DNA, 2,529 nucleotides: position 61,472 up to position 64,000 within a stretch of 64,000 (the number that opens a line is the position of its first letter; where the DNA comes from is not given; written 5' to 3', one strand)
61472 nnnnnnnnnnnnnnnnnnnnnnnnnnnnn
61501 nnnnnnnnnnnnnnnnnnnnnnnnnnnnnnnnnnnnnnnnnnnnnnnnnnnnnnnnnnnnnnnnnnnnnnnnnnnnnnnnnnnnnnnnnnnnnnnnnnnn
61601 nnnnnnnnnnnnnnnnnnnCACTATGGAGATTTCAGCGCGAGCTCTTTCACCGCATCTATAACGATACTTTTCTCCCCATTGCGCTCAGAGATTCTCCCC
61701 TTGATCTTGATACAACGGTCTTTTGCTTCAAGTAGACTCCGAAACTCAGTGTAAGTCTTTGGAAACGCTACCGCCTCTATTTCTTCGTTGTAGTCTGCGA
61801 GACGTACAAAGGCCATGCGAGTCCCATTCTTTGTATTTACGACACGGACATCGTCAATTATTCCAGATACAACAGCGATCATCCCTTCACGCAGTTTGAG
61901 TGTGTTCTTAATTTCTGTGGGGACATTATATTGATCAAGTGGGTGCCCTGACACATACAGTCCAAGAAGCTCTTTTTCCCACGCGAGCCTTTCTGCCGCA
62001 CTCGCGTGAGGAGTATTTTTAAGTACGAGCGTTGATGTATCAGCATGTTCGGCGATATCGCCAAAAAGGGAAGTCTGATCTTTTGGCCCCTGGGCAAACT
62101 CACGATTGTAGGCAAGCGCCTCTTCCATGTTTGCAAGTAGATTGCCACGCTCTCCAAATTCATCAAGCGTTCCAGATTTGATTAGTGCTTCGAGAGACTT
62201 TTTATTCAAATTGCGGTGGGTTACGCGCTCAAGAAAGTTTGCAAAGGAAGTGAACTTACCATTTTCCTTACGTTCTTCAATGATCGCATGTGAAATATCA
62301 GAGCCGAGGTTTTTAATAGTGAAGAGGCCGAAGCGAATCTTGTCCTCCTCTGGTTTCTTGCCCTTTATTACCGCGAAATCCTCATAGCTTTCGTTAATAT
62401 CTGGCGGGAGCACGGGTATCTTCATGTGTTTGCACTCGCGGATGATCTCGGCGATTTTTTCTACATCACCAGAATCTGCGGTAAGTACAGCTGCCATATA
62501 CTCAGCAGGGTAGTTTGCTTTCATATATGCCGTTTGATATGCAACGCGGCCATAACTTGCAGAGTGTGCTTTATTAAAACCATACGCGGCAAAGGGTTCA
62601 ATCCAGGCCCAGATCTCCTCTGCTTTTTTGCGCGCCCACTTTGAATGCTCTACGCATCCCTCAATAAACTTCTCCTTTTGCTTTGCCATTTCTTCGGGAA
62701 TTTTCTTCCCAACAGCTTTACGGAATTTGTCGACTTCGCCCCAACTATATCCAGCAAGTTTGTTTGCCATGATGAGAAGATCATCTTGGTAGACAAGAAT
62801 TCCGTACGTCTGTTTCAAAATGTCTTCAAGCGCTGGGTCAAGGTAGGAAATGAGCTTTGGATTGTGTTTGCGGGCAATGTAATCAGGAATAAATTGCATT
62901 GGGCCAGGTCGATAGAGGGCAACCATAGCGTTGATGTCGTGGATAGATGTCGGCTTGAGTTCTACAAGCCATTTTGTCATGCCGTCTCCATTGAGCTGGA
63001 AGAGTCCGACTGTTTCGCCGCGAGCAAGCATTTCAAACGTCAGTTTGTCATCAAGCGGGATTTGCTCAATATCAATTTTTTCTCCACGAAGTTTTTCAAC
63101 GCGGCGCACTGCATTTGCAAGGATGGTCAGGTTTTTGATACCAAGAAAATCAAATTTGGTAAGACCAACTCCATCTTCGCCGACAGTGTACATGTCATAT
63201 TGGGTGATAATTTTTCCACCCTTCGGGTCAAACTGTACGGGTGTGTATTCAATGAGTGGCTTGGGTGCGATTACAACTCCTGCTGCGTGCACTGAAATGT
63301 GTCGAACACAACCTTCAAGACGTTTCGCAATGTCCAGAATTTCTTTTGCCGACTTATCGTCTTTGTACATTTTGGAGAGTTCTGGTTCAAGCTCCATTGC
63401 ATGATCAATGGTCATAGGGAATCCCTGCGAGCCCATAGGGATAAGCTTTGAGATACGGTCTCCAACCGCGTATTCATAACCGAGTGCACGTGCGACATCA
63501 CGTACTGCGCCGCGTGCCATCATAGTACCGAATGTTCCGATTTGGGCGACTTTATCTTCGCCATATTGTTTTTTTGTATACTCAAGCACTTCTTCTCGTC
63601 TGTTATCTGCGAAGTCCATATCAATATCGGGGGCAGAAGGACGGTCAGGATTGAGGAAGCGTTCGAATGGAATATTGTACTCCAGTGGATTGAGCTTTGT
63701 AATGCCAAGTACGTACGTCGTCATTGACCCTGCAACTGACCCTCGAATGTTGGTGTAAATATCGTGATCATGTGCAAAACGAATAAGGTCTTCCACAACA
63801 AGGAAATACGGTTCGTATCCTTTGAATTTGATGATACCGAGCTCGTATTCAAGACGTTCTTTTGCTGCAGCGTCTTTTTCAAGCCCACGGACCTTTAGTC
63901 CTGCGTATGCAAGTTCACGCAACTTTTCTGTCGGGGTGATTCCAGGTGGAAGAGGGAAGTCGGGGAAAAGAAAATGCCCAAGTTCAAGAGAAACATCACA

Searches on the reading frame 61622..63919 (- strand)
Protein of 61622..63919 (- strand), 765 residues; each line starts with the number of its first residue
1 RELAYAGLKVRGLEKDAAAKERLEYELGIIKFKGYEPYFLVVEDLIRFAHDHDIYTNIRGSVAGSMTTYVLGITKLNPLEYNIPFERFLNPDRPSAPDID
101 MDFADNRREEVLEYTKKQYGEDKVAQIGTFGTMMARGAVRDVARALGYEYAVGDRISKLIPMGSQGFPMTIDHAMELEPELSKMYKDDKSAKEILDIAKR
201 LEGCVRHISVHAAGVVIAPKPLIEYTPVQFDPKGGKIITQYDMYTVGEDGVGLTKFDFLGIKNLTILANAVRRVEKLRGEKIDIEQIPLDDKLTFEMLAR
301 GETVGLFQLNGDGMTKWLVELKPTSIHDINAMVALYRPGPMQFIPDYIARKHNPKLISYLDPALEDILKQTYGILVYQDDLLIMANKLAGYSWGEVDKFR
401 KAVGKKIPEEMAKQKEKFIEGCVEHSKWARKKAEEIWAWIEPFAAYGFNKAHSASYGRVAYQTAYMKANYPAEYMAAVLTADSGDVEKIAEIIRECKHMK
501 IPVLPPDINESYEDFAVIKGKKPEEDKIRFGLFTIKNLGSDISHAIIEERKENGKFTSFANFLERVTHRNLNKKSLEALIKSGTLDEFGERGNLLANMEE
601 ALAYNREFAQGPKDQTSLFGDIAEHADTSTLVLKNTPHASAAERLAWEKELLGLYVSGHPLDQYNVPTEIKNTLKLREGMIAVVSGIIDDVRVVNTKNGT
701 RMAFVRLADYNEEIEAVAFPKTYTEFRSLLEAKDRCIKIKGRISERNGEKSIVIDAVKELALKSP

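Call 66: search_protein_families(library=pfam, proteins=[window:61622-63919:-], max_evalue=0.001)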
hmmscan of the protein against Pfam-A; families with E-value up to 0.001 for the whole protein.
window:61622-63919:- (765 aa): 4 families
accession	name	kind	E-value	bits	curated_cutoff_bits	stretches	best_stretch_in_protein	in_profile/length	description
PF07733.18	DNA_pol3_alpha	-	7.4e-88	295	23.9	1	3-260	6-260/260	Bacterial DNA polymerase III alpha NTPase domain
PF17657.6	DNA_pol3_finger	-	1.4e-55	187.6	22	1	263-425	1-165/166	Bacterial DNA polymerase III alpha subunit finger domain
PF14579.12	HHH_6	-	6e-27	94.1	25.6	1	500-590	1-85/90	Helix-hairpin-helix motif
PF01336.31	tRNA_anti-codon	-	1.2e-10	41.6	27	1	684-759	3-74/75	OB-fold nucleic acid binding domain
